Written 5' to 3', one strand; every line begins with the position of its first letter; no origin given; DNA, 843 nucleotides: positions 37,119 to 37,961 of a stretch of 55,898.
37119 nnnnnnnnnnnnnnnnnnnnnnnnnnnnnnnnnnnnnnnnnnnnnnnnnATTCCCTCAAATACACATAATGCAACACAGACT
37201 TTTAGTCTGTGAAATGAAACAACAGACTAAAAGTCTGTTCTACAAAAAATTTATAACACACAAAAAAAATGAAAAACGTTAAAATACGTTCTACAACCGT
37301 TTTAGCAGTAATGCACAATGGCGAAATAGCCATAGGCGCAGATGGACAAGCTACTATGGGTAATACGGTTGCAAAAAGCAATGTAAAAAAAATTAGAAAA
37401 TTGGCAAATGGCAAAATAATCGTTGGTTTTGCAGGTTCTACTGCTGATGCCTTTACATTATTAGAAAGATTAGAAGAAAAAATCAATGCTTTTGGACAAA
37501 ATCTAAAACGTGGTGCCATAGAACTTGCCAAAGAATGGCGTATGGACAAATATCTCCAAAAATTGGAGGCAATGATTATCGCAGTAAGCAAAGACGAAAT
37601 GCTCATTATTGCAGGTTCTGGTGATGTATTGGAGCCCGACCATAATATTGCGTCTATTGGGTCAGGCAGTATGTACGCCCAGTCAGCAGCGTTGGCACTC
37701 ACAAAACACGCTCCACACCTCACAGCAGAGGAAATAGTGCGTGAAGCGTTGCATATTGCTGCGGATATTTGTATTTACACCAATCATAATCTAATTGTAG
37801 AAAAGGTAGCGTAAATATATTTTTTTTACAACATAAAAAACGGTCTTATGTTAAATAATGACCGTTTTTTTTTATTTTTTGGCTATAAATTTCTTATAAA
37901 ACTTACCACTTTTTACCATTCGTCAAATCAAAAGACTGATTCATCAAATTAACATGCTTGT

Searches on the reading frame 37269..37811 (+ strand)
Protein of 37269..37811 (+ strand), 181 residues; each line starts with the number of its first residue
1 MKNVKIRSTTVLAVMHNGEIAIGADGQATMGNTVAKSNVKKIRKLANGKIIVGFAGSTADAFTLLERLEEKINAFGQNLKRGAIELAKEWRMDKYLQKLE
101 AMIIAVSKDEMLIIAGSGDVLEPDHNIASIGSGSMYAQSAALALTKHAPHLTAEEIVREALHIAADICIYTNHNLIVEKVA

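Call 55: search_protein_families(library=pfam, proteins=[window:37269-37811:+], max_evalue=0.001)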
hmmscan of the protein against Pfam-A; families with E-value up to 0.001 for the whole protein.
window:37269-37811:+ (181 aa): 1 family
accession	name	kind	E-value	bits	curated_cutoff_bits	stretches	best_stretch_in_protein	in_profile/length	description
PF00227.31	Proteasome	-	1.1e-26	94.1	22.4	1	8-178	4-187/189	Proteasome subunit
